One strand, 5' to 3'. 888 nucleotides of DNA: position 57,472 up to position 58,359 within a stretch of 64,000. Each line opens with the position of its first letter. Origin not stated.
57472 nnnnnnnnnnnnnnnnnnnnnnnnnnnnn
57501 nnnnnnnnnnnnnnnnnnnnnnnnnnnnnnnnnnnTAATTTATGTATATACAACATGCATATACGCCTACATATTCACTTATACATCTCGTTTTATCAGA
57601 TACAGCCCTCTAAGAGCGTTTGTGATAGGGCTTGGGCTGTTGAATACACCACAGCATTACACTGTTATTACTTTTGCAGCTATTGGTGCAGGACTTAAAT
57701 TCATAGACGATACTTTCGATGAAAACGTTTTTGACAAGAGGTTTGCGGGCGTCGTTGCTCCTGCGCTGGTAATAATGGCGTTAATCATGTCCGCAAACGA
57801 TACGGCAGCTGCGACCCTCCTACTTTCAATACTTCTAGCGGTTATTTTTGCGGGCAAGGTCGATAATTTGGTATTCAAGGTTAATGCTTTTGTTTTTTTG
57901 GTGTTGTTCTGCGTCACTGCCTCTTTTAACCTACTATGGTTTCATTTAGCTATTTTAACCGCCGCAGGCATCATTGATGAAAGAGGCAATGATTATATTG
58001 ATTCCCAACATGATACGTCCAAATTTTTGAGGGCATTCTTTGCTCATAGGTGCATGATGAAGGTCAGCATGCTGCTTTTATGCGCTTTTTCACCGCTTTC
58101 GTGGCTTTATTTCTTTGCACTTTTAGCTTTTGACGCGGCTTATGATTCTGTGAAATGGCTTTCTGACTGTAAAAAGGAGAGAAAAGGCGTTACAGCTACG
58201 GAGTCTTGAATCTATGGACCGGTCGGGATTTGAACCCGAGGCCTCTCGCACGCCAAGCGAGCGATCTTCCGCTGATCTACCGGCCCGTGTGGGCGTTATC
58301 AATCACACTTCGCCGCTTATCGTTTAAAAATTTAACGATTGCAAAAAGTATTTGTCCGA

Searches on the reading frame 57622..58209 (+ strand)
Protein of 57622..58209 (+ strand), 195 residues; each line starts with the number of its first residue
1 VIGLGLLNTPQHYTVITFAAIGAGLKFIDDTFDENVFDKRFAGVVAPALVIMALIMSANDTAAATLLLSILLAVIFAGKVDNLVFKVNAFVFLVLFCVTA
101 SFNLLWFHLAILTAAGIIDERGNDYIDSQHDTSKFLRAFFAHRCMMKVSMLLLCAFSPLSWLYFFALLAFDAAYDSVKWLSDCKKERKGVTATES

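Call 6: search_protein_families(library=pfam, proteins=[window:57622-58209:+], max_evalue=0.1)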
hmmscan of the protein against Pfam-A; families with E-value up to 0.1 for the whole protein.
window:57622-58209:+ (195 aa): 1 family
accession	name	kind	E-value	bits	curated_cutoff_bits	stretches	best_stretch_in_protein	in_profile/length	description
PF21245.3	PI4KB-PIK1_PIK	-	0.087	13.4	27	0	125-155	41-71/75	PI4KB/PIK1, accessory (PIK) domain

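Call 36: find_homologous_proteins(query=window:57622-58209:+, max_evalue=0.01)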
Query window:57622-58209:+ (195 aa): 15 proteins with E <= 0.01 among 1457 candidates.
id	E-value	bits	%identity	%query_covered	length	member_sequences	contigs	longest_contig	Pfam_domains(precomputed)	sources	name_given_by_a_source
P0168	3.0e-121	420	100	100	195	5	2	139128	-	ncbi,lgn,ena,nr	ncbi:MAG: hypothetical protein OD815_000079 [Candidatus Alkanophagales archaeon MCA70_species_2]|nr:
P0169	1.5e-79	284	69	96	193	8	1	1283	-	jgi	-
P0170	2.3e-72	261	63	99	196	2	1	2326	-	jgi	-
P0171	1.5e-48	183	51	85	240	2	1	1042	-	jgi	-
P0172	2.3e-48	183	48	88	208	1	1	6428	-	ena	-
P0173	2.8e-48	182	48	88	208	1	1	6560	-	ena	-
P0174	1.0e-47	180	48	92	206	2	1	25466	-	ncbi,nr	ncbi:MAG: hypothetical protein U9N41_07265 [Euryarchaeota archaeon]|nr:hypothetical protein [Euryarc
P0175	4.0e-47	179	50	89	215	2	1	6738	-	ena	-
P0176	2.3e-42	163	47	92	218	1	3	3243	-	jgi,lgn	jgi:hypothetical protein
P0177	3.9e-39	153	47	90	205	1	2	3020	-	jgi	jgi:hypothetical protein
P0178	1.7e-37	147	48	84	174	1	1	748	-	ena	-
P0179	2.5e-36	143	45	84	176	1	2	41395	-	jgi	jgi:hypothetical protein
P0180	2.6e-35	140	46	80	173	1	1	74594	-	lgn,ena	-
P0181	1.3e-25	108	44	87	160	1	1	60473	-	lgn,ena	-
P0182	3.4e-23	101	34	92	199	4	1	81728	-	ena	-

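Call 38: find_encoding_contigs(protein=P0174, flank=6000, max_places=2)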
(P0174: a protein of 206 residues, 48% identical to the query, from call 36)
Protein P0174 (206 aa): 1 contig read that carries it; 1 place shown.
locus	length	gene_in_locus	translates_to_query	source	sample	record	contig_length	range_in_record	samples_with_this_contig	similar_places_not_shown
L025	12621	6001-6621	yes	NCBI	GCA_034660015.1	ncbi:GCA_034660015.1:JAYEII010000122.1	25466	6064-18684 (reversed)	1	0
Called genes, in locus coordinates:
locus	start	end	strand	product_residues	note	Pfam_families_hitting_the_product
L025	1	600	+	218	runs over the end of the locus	PF01479:S4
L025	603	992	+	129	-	PF00411:Ribosomal_S11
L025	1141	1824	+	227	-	PF01193:RNA_pol_L, PF01000:RNA_pol_A_bac (weak)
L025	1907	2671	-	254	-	PF01478:Peptidase_A24, PF06847:Arc_PepC_II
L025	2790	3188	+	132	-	PF00072:Response_reg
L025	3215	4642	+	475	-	PF00989:PAS, PF08448:PAS_4, PF13426:PAS_9, PF00512:HisKA, PF02518:HATPase_c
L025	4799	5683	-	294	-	-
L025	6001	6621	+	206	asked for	-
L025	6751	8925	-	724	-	PF06745:ATPase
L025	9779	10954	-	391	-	PF00890:FAD_binding_2 (weak), PF01134:GIDA, PF01266:DAO (weak), PF01494:FAD_binding_3 (weak), PF07992:Pyr_redox_2 (weak), PF12831:FAD_oxidored, PF01494:FAD_binding_3, PF22578:GGR_cat (weak), +2 more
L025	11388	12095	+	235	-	PF06745:ATPase, PF13481:AAA_25, PF23442:DUF7125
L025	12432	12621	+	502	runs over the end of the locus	PF00072:Response_reg, PF00989:PAS, PF08448:PAS_4, PF13188:PAS_8 (weak), PF13426:PAS_9, PF08447:PAS_3, PF00512:HisKA, PF02518:HATPase_c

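Call 39: find_encoding_contigs(protein=P0180, flank=6000, max_places=2)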
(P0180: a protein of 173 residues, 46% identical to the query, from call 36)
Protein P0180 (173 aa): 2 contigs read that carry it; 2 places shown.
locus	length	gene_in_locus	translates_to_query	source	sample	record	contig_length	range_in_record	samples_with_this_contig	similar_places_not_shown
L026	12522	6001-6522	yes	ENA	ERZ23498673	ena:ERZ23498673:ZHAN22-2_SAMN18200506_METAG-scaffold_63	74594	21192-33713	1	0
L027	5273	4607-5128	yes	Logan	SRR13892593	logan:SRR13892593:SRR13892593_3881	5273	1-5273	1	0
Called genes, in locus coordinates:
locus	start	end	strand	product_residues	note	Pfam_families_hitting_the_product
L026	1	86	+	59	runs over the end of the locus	-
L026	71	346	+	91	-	-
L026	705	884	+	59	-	-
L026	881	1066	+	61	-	-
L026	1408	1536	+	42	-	-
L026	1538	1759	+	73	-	-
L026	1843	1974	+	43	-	-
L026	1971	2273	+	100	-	-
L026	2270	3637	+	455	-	PF02195:ParB_N, PF03602:Cons_hypoth95 (faint), PF01555:N6_N4_Mtase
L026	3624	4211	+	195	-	-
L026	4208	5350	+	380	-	PF00176:SNF2-rel_dom (weak), PF00270:DEAD, PF04851:ResIII, PF00271:Helicase_C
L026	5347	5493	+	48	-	-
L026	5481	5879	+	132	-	-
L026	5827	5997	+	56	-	-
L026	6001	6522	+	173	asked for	-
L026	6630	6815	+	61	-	-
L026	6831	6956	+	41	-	-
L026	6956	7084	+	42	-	-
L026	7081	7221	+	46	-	-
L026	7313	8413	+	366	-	PF26596:PEF-CTERM_ARCH (weak)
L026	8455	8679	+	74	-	-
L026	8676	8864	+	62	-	-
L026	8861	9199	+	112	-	-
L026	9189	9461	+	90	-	-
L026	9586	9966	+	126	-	-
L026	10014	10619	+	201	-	PF00239:Resolvase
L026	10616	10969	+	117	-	PF09643:YopX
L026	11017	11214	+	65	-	-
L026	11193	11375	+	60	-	-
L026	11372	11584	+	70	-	-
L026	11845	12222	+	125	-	-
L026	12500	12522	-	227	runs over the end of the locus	-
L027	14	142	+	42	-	-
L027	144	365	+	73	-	-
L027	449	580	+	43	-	-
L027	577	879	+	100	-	-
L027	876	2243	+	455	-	PF02195:ParB_N, PF03602:Cons_hypoth95 (faint), PF01555:N6_N4_Mtase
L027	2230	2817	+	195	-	-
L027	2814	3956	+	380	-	PF00176:SNF2-rel_dom (weak), PF00270:DEAD, PF04851:ResIII, PF00271:Helicase_C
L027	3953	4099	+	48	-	-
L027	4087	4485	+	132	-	-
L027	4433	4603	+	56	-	-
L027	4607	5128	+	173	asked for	-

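Call 42: find_related_loci(query=A3, collection=viral_contigs, flank=6000)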
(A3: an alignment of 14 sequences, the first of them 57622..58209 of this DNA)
Query A3 (195 aa) in viral_contigs; peptide patterns used: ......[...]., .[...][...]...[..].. (x = any residue, [..] = any of these).
88 stretches matched a pattern, but none encodes a relative of the query by tblastn (E <= 1e-3).

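Call 49: predict_structure(alignment_id=A3)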
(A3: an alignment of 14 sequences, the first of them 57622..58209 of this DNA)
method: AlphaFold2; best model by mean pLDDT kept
length: 195 residues; sequences in the alignment: 14
mean_pLDDT: 86.9   pTM: 0.82
mean pLDDT of the five models: 86.9, 84.1, 83.9, 83.6, 80.8
residues with pLDDT >= 90: 109; 70-90: 68; 50-70: 13; < 50: 5
segments of 3 or more residues with pLDDT < 50: 1-3
pLDDT, mean of each block of 10 residues (from residue 1): 54 93 94 89 91 90 93 89 84 80 83 96 87 89 93 91 96 95 83 54
secondary structure, 60 per line:
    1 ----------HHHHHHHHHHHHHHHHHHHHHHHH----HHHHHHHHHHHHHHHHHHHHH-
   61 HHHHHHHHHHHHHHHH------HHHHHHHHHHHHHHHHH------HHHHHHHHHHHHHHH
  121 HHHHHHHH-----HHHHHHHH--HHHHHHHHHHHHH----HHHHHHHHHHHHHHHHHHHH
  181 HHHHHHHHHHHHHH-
elements in order: H11-34 H39-59 H61-76 H83-99 H106-128 H134-141 H144-156 H161-194

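Call 60: search_protein_families(library=ncbifam, proteins=[window:57622-58209:+], max_evalue=0.1)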
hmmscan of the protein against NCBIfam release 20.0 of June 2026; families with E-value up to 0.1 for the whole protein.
window:57622-58209:+ (195 aa): 0 families

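Call 70: search_protein_families(library=pfam, proteins=[L028:9389-9979:+, L025:4799-5683:-], max_evalue=0.01)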
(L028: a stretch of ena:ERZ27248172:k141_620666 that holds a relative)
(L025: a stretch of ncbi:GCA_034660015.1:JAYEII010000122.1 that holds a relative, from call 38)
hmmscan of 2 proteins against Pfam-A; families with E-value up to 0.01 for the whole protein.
L028:9389-9979:+ (197 aa): 0 families

L025:4799-5683:- (294 aa): 0 families

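Call 74: search_protein_families(library=phrogs, proteins=[L026:2270-3637:+, L026:3624-4211:+, L026:4208-5350:+, L026:5481-5879:+, L026:6001-6522:+, L026:7313-8413:+, L026:9586-9966:+, L026:10014-10619:+, L026:10616-10969:+, window:57622-58209:+], max_evalue=0.001)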
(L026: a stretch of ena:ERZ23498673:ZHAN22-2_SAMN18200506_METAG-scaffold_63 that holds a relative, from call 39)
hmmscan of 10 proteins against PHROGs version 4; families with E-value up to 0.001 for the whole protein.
L026:2270-3637:+ (455 aa): 30 families (the best 25 are shown)
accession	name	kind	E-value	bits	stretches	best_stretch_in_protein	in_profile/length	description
phrog_498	-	other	1.2e-31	111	2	134-447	99-419/633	DNA methyltransferase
phrog_67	-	other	1.6e-31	111.1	1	172-447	43-342/743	DNA methyltransferase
phrog_3264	-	DNA, RNA and nucleotide metabolism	5.8e-30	106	1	3-233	49-306/337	ParB-like partition protein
phrog_4715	-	DNA, RNA and nucleotide metabolism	2.8e-23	83.1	1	2-234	146-369/630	ParB-like partition protein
phrog_620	-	DNA, RNA and nucleotide metabolism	3.8e-12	47.7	1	1-73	7-80/217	ParB-like partition protein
phrog_21315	-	unknown function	7.3e-11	42.7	1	8-270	15-251/415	-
phrog_15396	-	DNA, RNA and nucleotide metabolism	1.5e-10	42.3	1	17-75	19-77/258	ParB-like partition nuclease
phrog_940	-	DNA, RNA and nucleotide metabolism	2.3e-09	37.9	1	16-160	20-162/388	nuclease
phrog_18056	-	DNA, RNA and nucleotide metabolism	1e-08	35.5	1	7-81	7-84/387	ParB-like partition nuclease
phrog_8071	-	DNA, RNA and nucleotide metabolism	2e-08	34.9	1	2-73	6-78/389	ParB-like partition protein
phrog_3008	-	other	2.3e-08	34.6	1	385-447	148-210/244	DNA methyltransferase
phrog_6025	-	other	2.5e-08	34.7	1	239-333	11-112/192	DNA methyltransferase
phrog_930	-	DNA, RNA and nucleotide metabolism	2.6e-08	35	1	21-76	26-81/223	ParB-like partition protein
phrog_3951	-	unknown function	3.3e-08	34.4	1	2-99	17-120/301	-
phrog_18293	-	other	8.6e-08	33.2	1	384-447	43-106/119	methyltransferase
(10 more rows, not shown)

L026:3624-4211:+ (195 aa): 0 families

L026:4208-5350:+ (380 aa): 7 families
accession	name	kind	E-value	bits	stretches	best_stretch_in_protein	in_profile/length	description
phrog_16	-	DNA, RNA and nucleotide metabolism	5.2e-44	151.7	1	2-368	269-604/986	DNA helicase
phrog_62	-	DNA, RNA and nucleotide metabolism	4.5e-20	71.8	2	2-158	693-856/1881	DNA helicase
phrog_9690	-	DNA, RNA and nucleotide metabolism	1.2e-12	48.5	1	253-356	157-261/306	DNA helicase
phrog_6819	-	DNA, RNA and nucleotide metabolism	2e-11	44.1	1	4-124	19-145/645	Holliday junction branch migration helicase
phrog_16259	-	DNA, RNA and nucleotide metabolism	2e-06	28.3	1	2-128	114-239/330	DNA helicase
phrog_27849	-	unknown function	1.5e-05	24.3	1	257-353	448-547/664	-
phrog_2488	-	DNA, RNA and nucleotide metabolism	0.00021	21.2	1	12-69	29-93/579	DNA helicase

L026:5481-5879:+ (132 aa): 0 families

L026:6001-6522:+ (173 aa): 0 families

L026:7313-8413:+ (366 aa): 0 families

L026:9586-9966:+ (126 aa): 0 families

L026:10014-10619:+ (201 aa): 3 families
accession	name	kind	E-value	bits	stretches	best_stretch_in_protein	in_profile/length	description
phrog_95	-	integration and excision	4.7e-48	165.2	1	1-146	88-239/651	integrase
phrog_125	-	DNA, RNA and nucleotide metabolism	2.8e-46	159.1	1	1-193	20-207/254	DNA invertase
phrog_6620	-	integration and excision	5.9e-12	46.6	1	3-101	58-156/201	transposase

L026:10616-10969:+ (117 aa): 3 families
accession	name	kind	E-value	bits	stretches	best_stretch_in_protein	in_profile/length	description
phrog_8684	-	unknown function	9.2e-22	78.7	1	1-101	2-111/164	-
phrog_98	-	unknown function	6.1e-21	75.8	1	1-104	25-124/208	-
phrog_24347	-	unknown function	0.00093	19.5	0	27-92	147-210/245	-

window:57622-58209:+ (195 aa): 0 families

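Call 76: fold_search(model_id=the predicted structure, library=pdb)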
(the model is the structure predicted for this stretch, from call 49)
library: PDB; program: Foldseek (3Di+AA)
matches with E <= 10: 126; with E <= 0.001: 0
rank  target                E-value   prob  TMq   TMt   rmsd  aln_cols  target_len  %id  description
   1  5wuc                  1.4e+00  0.12  0.21  0.21  15.0       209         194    9  Structural basis for conductance through TRIC cation channels (released 2017-07-12)
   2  8vt9_A                1.4e+00  0.12  0.25  0.15  15.2       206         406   12  WT SthK in the presence of PIP2 and cAMP (released 2024-09-25)
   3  7zn0_B                1.5e+00  0.13  0.24  0.22  16.7       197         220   14  Crystal structure of the light-driven inward proton pump xenorhodopsin BcXeR in the M state at pH 8.2 in the presence  (released 2023-05-10)
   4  7udn_A                1.7e+00  0.11  0.21  0.15  21.8       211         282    8  Crystal structure of designed helical repeat protein RPB_PLP1_R6 in alternative conformation 2 (released 2023-03-22)
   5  5wud                  2.2e+00  0.09  0.21  0.21  15.1       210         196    8  Structural basis for conductance through TRIC cation channels (released 2017-06-21)
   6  3ez0_D                2.2e+00  0.09  0.22  0.21  14.9       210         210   18  Crystal structure of protein of unknown function with ferritin-like fold (YP_832262.1) from Arthrobacter sp. FB24 at 2 (released 2008-11-25)
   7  6umm_B                2.3e+00  0.09  0.23  0.13  19.4       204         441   13  A complete structure of the ESX-3 translocon complex (released 2019-10-23)
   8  5oge_H                2.3e+00  0.04  0.18  0.13  16.2       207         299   12  Crystal structure of a nucleotide sugar transporter (released 2017-11-22)
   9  7zn0_A                2.4e+00  0.10  0.24  0.22  16.9       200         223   14  Crystal structure of the light-driven inward proton pump xenorhodopsin BcXeR in the M state at pH 8.2 in the presence  (released 2023-05-10)
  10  7znc_B                2.5e+00  0.08  0.22  0.20  17.3       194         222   12  Crystal structure of the light-driven inward proton pump xenorhodopsin BcXeR in the ground state at pH 7.6 in the abse (released 2023-05-10)
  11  1i4t_B                2.7e+00  0.04  0.15  0.17  21.6       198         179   12  CRYSTAL STRUCTURE ANALYSIS OF RAC1-GMPPNP IN COMPLEX WITH ARFAPTIN (released 2001-05-16)
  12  7vg4_F                2.9e+00  0.04  0.18  0.19  17.0       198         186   16  10,5-methenyltetrahydrofolate cyclohydrolase from Methylobacterium extorquens AM1 strain (released 2022-07-06)
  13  2x0c                  3.1e+00  0.12  0.23  0.16  19.0       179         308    9  Crystal Structure of the R7R8 domains of Talin (released 2010-07-07)
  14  9g71_A                3.1e+00  0.04  0.19  0.11  27.5       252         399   13  Cryo-EM structure of TTYH2 in complex with lipids in GDN (released 2025-05-21)
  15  7zmy_B                3.2e+00  0.10  0.25  0.23  17.4       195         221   14  Crystal structure of the light-driven inward proton pump xenorhodopsin BcXeR in the ground state at pH 8.2 in the pres (released 2023-05-10)
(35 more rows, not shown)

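Call 78: search_protein_families(library=pfam, alignment_id=A3, max_evalue=1)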
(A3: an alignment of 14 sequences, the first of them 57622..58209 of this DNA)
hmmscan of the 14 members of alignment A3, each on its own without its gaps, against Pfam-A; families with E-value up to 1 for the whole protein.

A. member 1, window:57622-58209:+ (195 aa): 1 family
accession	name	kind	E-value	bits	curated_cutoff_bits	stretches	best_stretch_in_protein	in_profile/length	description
PF21245.3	PI4KB-PIK1_PIK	-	0.087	13.4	27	1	125-155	41-71/75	PI4KB/PIK1, accessory (PIK) domain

B. families by the number of members that match (of 14 scanned): 7 families
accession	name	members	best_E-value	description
PF11297.13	DUF3098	2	0.0017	Protein of unknown function (DUF3098)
PF12292.13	DUF3624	1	0.069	Protein of unknown function (DUF3624)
PF21245.3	PI4KB-PIK1_PIK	1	0.087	PI4KB/PIK1, accessory (PIK) domain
PF02630.20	SCO1-SenC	1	0.26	SCO1/SenC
PF17638.7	UL42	1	0.26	HCMV UL42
PF11120.13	CBP_BcsF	1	0.63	Cellulose biosynthesis protein BcsF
PF17439.7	DUF5418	1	0.81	Family of unknown function (DUF5418)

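Call 79: find_encoding_contigs(protein=P0179, flank=5000, max_places=1)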
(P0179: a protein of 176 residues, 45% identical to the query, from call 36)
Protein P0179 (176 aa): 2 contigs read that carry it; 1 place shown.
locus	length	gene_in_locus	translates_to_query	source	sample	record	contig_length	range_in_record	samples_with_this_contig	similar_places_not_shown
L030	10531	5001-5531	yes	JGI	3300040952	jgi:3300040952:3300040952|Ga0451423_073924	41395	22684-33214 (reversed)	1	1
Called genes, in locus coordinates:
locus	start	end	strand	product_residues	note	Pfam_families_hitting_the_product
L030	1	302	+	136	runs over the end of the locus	-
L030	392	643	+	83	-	-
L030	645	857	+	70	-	-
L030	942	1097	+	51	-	-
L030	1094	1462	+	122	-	-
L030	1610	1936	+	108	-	-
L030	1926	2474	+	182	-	-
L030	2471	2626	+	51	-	-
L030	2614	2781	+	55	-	-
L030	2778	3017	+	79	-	-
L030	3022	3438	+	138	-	-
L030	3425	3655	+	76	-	-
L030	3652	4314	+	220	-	PF07505:DUF5131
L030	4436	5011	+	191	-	-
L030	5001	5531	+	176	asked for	-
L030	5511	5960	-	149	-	-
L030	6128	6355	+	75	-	-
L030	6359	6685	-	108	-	-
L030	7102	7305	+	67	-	-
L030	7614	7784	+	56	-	-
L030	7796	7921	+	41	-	-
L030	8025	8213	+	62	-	-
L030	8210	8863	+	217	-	-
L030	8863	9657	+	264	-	-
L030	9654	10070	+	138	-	-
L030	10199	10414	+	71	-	-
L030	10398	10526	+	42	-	-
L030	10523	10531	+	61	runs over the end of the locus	-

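Call 80: find_encoding_contigs(protein=P0182, flank=5000, max_places=1)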
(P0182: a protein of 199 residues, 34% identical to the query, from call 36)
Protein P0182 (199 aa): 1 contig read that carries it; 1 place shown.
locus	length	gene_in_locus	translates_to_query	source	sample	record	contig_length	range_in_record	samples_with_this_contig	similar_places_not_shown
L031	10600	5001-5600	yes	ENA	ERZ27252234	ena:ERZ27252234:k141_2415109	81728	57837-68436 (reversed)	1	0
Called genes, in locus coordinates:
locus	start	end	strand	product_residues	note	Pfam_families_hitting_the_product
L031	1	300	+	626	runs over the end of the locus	PF04055:Radical_SAM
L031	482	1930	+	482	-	-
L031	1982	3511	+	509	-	PF00082:Peptidase_S8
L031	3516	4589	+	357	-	PF05048:NosD, PF07602:DUF1565 (faint), PF13229:Beta_helix, PF05048:NosD (weak)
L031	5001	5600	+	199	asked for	-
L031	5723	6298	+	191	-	-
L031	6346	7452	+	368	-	PF01494:FAD_binding_3, PF03486:HI0933_like, PF05834:Lycopene_cycl (weak)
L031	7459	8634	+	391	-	PF00890:FAD_binding_2 (faint), PF01134:GIDA, PF01266:DAO (faint), PF01494:FAD_binding_3 (weak), PF07992:Pyr_redox_2 (weak), PF12831:FAD_oxidored (weak), PF01494:FAD_binding_3, PF22578:GGR_cat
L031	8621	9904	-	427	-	PF08495:FIST, PF10442:FIST_C (weak)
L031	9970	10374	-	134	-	-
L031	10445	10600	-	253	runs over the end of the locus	PF08423:Rad51 (weak), PF06745:ATPase, PF23442:DUF7125 (faint), PF06745:ATPase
